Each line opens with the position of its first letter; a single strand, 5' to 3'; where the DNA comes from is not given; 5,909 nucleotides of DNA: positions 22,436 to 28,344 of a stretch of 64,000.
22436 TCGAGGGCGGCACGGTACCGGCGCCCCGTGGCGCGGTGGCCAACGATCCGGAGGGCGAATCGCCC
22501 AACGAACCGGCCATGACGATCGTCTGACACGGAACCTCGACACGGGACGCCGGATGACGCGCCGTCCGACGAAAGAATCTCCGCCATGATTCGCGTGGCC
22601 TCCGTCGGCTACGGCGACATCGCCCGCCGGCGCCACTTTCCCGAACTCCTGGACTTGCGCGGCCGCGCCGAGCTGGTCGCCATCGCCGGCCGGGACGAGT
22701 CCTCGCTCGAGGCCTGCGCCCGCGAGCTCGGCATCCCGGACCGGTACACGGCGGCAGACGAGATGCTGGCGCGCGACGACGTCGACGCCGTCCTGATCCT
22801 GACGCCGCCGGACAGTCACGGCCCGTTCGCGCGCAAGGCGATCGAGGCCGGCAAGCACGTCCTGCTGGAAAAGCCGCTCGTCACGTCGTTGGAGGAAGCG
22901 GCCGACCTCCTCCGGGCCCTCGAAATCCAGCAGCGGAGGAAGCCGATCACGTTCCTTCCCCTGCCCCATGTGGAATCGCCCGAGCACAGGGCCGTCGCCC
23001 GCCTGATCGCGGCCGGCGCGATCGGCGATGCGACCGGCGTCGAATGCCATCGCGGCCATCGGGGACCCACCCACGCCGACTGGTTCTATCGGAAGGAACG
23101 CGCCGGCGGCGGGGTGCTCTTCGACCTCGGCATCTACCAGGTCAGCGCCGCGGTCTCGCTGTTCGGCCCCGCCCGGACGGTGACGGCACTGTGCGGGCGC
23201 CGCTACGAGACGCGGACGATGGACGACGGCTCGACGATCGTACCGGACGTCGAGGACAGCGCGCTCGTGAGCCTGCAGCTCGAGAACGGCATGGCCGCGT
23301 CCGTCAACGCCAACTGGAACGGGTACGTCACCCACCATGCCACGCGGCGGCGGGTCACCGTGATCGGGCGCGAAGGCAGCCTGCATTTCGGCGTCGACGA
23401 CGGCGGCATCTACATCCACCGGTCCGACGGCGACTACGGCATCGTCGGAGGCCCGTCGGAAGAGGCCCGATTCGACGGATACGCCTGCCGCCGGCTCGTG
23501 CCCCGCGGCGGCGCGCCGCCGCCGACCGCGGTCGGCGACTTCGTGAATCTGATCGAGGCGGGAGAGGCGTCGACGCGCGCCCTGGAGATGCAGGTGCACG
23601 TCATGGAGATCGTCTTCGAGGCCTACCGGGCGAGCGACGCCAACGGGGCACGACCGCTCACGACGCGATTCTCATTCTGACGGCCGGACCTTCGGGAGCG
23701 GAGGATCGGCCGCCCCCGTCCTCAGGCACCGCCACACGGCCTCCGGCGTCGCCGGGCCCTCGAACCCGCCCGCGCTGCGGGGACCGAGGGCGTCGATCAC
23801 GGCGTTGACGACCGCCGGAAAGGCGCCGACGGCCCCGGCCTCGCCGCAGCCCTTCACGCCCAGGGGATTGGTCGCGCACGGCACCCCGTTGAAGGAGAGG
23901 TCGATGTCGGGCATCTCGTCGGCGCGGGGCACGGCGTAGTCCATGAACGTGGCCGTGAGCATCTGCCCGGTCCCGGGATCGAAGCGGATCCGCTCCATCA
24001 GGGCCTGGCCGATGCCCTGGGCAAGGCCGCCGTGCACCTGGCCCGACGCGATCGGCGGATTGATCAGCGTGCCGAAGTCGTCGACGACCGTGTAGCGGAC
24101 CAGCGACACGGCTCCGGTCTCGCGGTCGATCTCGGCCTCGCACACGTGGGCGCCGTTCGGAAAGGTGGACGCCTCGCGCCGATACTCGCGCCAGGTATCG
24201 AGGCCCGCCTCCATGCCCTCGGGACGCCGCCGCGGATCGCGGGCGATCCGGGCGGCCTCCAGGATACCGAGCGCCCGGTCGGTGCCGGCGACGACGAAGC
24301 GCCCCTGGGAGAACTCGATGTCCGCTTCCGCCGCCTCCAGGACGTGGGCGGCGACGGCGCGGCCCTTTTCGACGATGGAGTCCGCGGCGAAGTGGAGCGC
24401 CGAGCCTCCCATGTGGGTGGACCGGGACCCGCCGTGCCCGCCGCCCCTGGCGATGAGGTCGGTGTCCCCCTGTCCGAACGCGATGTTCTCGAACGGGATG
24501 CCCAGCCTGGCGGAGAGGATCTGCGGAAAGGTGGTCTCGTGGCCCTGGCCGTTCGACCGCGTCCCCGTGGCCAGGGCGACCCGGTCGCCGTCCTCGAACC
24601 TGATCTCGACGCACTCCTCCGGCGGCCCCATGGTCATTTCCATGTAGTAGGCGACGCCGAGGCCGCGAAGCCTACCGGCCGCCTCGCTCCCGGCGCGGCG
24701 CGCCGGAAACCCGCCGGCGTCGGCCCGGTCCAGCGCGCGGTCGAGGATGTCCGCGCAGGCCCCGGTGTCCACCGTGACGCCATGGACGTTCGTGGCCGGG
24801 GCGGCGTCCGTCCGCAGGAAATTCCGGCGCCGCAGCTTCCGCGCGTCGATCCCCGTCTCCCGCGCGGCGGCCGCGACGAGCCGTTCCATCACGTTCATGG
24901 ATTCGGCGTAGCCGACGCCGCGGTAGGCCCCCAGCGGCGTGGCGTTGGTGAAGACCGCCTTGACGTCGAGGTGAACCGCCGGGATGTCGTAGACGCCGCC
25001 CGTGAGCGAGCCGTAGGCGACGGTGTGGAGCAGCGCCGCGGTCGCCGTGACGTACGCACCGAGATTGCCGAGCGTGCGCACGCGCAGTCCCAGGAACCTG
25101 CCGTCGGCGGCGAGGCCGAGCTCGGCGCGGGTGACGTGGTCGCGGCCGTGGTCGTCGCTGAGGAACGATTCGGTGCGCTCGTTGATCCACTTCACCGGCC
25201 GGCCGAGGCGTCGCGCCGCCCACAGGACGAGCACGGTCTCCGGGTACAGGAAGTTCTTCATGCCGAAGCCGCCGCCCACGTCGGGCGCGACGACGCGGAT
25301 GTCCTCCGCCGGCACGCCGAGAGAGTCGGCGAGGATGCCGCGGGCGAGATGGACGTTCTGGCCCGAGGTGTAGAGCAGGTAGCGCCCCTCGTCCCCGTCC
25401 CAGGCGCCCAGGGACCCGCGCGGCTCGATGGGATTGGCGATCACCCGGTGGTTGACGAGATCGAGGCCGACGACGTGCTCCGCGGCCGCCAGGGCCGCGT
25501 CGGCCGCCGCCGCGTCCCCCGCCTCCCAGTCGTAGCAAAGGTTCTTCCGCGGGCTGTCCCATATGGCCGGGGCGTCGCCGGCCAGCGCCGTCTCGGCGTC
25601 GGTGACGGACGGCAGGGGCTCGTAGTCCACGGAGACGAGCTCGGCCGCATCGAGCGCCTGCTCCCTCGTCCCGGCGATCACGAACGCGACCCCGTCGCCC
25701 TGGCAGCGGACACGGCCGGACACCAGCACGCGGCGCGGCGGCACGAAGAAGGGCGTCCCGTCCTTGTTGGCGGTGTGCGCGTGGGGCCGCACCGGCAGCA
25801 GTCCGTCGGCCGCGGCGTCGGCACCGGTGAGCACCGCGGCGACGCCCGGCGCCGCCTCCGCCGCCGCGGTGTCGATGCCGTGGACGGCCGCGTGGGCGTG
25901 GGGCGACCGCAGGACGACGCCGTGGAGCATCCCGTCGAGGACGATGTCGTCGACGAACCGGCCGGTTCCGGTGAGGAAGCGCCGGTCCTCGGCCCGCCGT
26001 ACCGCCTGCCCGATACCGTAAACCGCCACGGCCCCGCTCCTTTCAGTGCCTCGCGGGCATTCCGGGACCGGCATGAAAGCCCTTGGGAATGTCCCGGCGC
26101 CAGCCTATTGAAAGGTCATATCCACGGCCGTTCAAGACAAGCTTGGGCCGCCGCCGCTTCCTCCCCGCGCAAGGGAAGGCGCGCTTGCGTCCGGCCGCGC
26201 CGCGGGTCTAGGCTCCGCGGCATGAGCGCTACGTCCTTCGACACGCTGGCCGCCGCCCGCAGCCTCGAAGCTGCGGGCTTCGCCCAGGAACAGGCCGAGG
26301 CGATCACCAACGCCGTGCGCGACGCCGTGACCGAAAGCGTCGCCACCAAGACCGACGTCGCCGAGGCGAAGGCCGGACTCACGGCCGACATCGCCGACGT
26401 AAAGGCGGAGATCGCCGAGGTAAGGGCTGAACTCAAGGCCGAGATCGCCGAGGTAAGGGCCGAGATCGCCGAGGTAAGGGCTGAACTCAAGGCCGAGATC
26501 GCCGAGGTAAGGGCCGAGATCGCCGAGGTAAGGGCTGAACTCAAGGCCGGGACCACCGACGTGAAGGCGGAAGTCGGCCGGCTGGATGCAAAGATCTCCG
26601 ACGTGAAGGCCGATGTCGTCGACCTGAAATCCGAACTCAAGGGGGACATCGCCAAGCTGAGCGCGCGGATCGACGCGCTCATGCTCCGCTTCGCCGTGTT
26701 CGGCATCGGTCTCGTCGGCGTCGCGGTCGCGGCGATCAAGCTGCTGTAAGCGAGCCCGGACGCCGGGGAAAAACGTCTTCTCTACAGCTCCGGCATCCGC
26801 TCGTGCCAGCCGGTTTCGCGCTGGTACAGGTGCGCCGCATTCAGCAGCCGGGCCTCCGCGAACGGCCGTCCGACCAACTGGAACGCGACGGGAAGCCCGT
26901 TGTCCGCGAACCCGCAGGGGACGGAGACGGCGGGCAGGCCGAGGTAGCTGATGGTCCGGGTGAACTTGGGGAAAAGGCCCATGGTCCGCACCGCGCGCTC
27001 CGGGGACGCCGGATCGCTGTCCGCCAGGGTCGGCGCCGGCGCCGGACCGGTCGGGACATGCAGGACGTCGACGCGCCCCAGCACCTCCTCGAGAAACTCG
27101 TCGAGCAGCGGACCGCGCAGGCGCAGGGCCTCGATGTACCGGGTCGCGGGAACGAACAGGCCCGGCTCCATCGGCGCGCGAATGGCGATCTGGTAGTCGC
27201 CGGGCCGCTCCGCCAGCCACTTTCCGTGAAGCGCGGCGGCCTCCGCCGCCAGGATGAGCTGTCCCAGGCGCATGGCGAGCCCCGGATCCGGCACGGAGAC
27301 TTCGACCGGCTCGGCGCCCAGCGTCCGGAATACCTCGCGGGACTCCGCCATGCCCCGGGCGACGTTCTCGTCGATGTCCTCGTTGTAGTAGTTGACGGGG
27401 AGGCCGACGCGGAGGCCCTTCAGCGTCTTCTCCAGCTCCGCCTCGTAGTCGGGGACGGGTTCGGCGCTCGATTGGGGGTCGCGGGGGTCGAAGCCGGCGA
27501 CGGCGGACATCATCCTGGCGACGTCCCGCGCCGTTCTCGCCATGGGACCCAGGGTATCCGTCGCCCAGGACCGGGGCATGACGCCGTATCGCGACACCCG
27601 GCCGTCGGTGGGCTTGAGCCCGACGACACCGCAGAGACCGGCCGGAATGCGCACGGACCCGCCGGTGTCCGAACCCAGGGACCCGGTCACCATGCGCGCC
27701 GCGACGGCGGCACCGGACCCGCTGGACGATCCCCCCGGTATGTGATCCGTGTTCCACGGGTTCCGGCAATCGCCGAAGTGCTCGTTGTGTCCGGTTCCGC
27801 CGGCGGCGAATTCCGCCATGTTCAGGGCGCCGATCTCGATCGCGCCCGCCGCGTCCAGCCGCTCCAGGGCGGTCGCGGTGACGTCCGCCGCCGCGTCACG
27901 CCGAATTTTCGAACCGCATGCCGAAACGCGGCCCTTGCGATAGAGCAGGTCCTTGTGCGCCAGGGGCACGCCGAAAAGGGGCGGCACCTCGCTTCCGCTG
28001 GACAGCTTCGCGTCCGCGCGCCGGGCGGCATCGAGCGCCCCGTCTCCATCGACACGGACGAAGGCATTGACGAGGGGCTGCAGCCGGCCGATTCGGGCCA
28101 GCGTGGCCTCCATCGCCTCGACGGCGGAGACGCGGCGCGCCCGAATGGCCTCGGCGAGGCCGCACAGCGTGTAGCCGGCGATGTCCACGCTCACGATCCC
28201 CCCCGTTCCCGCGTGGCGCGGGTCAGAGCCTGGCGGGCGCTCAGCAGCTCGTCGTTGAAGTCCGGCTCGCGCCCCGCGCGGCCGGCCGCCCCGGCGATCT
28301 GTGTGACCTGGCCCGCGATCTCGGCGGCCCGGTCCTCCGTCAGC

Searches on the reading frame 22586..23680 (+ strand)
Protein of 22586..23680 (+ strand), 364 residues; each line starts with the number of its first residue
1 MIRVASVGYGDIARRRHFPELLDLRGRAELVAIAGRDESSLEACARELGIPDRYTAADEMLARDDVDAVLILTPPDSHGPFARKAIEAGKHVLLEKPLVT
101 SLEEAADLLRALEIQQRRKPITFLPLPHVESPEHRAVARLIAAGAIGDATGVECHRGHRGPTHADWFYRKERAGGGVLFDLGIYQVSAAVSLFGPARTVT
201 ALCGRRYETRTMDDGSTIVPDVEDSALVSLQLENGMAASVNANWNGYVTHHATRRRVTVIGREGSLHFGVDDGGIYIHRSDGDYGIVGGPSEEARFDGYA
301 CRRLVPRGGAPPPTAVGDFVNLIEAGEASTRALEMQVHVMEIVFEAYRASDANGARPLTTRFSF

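Call 27: search_protein_families(library=pfam, proteins=[window:22586-23680:+])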
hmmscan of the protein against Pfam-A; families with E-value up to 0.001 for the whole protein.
window:22586-23680:+ (364 aa): 3 families
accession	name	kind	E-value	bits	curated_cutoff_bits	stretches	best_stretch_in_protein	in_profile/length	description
PF01408.29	GFO_IDH_MocA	-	1.7e-26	93.7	24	1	2-117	1-114/120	Oxidoreductase family, NAD-binding Rossmann fold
PF22725.1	GFO_IDH_MocA_C3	-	5.2e-26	91.5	27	1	134-266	1-123/124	GFO/IDH/MocA C-terminal domain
PF02894.22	GFO_IDH_MocA_C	-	4.4e-14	53.2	22.9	1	139-267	2-128/218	Oxidoreductase family, C-terminal alpha/beta domain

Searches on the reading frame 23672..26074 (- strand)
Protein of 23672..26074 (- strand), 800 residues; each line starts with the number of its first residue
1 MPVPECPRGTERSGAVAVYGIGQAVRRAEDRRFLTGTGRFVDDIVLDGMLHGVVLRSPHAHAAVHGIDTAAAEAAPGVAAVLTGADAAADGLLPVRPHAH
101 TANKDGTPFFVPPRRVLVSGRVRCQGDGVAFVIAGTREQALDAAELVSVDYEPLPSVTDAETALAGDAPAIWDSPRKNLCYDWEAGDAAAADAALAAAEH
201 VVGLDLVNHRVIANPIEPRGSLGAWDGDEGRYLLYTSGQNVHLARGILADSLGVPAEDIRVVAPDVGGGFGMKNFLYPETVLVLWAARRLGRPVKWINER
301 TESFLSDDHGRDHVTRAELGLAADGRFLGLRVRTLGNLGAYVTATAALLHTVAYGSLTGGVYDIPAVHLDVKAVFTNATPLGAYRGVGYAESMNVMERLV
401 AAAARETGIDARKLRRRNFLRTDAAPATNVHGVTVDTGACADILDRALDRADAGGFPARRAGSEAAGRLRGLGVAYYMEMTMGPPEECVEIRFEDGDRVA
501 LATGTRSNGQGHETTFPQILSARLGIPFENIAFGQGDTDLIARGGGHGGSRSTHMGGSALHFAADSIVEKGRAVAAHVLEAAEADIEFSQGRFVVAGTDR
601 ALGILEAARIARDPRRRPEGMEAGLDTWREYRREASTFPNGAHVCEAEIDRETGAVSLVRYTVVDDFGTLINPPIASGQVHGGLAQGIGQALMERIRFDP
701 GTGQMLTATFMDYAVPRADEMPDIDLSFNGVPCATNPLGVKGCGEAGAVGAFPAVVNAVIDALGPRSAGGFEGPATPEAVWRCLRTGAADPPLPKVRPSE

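Call 27: search_protein_families(library=pfam, proteins=[window:23672-26074:-])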
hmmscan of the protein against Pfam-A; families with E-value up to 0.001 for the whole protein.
window:23672-26074:- (800 aa): 3 families
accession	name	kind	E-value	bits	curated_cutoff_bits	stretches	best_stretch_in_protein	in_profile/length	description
PF20256.3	MoCoBD_2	-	6.6e-74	249.4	27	1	449-722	4-283/283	Molybdopterin cofactor-binding domain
PF02738.23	MoCoBD_1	-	2e-72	243.7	27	1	176-419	6-244/244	Molybdopterin cofactor-binding domain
PF01315.27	Ald_Xan_dh_C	-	4.3e-26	91.8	31.3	1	35-155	1-110/110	Aldehyde oxidase and xanthine dehydrogenase, a/b hammerhead domain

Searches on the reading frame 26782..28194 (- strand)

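Call 27: search_protein_families(library=pfam, proteins=[window:26782-28194:-])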
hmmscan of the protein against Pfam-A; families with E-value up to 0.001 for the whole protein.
window:26782-28194:- (470 aa): 1 family
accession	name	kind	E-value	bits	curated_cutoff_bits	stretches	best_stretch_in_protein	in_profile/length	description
PF01425.27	Amidase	-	5.5e-108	362.3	27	1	26-451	1-445/445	Amidase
